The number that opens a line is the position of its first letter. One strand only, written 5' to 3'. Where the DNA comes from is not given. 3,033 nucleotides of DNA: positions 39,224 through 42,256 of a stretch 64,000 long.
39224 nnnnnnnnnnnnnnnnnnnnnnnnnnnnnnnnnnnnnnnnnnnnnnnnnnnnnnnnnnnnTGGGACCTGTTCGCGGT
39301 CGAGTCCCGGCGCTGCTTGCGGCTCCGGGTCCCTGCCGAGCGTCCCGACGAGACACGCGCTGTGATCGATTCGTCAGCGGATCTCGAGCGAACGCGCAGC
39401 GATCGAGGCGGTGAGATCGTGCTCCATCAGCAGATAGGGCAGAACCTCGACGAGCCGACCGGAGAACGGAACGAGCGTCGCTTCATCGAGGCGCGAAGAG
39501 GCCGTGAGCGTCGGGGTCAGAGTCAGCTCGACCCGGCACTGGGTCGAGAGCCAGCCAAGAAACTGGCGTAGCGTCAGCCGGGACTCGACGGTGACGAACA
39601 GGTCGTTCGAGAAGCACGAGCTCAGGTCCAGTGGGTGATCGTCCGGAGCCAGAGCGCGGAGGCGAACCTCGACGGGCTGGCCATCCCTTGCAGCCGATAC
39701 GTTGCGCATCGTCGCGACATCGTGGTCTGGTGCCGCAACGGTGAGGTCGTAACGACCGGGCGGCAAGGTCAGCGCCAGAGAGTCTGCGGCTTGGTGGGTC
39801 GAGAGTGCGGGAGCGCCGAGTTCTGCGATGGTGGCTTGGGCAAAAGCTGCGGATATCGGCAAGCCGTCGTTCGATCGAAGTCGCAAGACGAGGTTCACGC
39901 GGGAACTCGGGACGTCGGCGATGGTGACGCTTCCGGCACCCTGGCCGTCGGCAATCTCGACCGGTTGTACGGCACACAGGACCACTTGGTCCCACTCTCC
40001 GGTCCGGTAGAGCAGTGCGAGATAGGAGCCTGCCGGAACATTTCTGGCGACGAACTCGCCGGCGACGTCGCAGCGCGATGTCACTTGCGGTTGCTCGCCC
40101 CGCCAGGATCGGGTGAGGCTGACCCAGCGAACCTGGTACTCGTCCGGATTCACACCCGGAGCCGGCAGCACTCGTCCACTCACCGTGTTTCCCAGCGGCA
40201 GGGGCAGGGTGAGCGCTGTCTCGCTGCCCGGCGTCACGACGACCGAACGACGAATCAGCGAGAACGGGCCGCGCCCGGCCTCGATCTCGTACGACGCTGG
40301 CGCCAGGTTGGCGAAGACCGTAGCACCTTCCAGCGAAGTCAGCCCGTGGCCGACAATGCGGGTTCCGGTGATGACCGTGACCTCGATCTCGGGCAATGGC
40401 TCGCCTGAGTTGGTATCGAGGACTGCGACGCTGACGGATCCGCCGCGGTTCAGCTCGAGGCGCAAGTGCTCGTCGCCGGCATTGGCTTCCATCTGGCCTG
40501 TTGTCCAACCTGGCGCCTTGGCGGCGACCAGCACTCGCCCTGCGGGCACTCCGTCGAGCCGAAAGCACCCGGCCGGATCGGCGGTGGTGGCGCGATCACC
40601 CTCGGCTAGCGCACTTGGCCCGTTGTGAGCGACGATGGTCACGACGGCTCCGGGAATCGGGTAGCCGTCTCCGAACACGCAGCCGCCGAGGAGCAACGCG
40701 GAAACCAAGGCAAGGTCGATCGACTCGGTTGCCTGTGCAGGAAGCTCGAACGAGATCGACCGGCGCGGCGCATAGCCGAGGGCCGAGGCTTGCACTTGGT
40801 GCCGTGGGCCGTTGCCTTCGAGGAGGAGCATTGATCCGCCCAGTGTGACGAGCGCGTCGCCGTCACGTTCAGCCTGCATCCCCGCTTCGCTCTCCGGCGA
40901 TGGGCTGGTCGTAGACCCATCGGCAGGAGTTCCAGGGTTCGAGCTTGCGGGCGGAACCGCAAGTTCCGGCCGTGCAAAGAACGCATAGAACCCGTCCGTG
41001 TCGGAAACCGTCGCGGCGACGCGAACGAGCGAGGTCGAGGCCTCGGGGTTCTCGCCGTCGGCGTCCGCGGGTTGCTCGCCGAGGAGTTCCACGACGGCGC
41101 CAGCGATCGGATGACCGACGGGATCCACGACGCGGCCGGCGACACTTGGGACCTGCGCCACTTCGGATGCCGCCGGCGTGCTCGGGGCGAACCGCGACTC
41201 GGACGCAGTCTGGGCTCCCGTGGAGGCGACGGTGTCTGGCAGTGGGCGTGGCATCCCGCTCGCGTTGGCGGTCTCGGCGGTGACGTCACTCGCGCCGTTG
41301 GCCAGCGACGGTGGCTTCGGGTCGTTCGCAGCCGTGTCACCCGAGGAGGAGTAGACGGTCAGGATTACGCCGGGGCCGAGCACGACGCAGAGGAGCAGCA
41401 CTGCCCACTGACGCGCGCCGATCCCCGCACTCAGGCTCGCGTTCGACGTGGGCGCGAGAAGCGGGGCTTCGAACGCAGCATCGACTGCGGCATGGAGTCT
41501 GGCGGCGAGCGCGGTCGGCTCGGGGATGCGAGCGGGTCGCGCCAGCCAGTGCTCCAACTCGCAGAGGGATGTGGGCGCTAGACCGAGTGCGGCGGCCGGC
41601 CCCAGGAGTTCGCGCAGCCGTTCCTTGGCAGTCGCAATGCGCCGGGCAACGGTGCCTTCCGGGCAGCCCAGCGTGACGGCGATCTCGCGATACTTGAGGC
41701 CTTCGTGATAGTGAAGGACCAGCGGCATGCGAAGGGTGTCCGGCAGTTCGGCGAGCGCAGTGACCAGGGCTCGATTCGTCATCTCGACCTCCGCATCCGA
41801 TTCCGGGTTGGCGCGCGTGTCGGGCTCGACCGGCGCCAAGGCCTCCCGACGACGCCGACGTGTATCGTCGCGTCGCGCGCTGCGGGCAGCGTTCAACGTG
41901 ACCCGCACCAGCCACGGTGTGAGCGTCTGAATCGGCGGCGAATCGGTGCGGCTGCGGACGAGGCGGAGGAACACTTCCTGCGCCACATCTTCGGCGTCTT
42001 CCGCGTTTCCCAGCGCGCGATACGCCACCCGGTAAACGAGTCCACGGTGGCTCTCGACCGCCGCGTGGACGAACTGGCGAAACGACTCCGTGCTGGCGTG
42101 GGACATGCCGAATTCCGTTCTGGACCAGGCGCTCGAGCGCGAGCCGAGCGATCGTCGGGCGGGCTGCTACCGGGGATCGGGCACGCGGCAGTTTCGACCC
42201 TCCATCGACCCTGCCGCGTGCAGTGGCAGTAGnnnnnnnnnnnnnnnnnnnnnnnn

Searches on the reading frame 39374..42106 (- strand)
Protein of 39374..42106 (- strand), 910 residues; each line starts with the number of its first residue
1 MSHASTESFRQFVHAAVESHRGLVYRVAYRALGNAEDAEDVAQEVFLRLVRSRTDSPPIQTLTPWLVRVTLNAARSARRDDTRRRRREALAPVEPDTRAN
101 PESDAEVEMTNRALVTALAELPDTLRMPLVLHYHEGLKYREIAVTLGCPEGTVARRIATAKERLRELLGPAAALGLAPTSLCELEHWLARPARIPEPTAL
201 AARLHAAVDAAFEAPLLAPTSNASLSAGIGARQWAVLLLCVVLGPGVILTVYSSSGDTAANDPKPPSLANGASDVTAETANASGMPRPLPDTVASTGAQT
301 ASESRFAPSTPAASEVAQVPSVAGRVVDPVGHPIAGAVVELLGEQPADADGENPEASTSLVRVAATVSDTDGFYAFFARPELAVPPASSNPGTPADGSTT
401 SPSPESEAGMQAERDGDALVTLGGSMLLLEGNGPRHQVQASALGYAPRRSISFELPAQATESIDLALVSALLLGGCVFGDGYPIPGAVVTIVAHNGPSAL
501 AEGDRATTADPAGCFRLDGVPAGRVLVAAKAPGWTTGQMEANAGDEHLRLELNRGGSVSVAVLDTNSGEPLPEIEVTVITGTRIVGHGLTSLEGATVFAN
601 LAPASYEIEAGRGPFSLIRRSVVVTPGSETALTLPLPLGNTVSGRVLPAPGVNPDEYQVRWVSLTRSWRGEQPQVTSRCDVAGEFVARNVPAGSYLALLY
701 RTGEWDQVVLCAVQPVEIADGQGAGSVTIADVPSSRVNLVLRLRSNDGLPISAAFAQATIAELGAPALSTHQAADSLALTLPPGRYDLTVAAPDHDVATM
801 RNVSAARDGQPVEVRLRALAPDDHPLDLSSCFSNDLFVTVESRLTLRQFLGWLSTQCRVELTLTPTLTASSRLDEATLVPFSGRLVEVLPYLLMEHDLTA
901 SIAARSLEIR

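Call 7: search_protein_families(library=pfam, proteins=[window:39374-42106:-], max_evalue=0.01)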
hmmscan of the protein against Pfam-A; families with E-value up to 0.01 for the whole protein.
window:39374-42106:- (910 aa): 8 families
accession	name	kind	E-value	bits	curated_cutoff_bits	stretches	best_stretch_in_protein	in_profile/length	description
PF13620.12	CarboxypepD_reg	-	2.2e-29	102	32.3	3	480-538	10-63/82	Carboxypeptidase regulatory-like domain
PF04542.20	Sigma70_r2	-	8.4e-15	54.8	24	1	17-83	2-70/71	Sigma-70 region 2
PF08281.18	Sigma70_r4_2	-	1.8e-13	50.4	25.7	1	112-164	2-54/54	Sigma-70, region 4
PF04545.22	Sigma70_r4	-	5.5e-09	35.8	24.1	1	117-166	1-50/50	Sigma-70, region 4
PF13384.12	HTH_23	-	8.2e-05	22.8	24.6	1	125-159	6-40/50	Homeodomain-like domain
PF07638.17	Sigma70_ECF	-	0.00045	20.6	21.1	1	76-166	90-181/185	ECF sigma factor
PF13715.12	CarbopepD_reg_2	-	0.00092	19.6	32.2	0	503-545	24-66/88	CarboxypepD_reg-like domain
PF17802.7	SpaA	-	0.0058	17.2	23.1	0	556-608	1-56/91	Prealbumin-like fold domain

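Call 29: search_protein_families(library=ncbifam, proteins=[window:39374-42106:-], max_evalue=0.01)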
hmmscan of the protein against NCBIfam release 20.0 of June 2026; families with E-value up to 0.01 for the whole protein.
window:39374-42106:- (910 aa): 86 families (the best 25 are shown)
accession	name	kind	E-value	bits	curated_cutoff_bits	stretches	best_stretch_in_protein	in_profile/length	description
TIGR02937.1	sigma70-ECF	superfamily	2.2e-28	99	42.9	1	16-168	6-165/165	sigma-70 family RNA polymerase sigma factor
NF007229.0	PRK09647.1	equivalog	3.2e-25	88.8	265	1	16-170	49-204/220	RNA polymerase sigma factor SigE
TIGR02983.1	SigE-fam_strep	subfamily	2.5e-23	82.8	141.55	1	5-168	4-158/162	SigE family RNA polymerase sigma factor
NF009166.1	PRK12513.1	equivalog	3e-22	79.3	206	1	15-169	26-187/193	RNA polymerase sigma factor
NF009172.0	PRK12519.1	subfamily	6e-22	78.1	222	1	19-169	37-190/194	RNA polymerase sigma factor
NF004113.0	PRK05602.1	equivalog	5.8e-20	71.8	208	1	13-168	47-201/211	RNA polymerase sigma factor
TIGR02985.1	Sig70_bacteroi1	subfamily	1.1e-19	71.3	126.4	1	18-168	8-162/162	RNA polymerase sigma-70 factor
NF058625.1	sigma_PG0214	equivalog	1.9e-19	70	130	1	16-168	9-161/170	GFO_1088 family ECF-type sigma factor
NF007225.0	PRK09643.1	equivalog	2.1e-17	63.5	190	1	17-170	33-184/204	RNA polymerase sigma factor SigM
NF007223.0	PRK09641.1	equivalog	8.6e-17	61.6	209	1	16-168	23-184/187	RNA polymerase sigma factor SigW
NF008888.0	PRK11922.1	equivalog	1.3e-16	60.9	204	1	15-168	34-196/231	RNA polymerase sigma factor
NF009171.0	PRK12518.1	equivalog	2.3e-16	60.2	208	1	4-168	24-184/191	RNA polymerase sigma factor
TIGR02948.1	SigW_bacill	equivalog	6.6e-16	58.9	243.1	1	16-168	23-184/187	RNA polymerase sigma factor SigW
TIGR02989.1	Sig-70_gvs1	subfamily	1.3e-15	57.7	124.55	1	15-166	5-156/158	RNA polymerase sigma-70 factor, Rhodopirellula/Verrucomicrobium family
NF007227.0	PRK09645.1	subfamily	1.8e-15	57.3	202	1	8-166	10-168/177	sigma-70 family RNA polymerase sigma factor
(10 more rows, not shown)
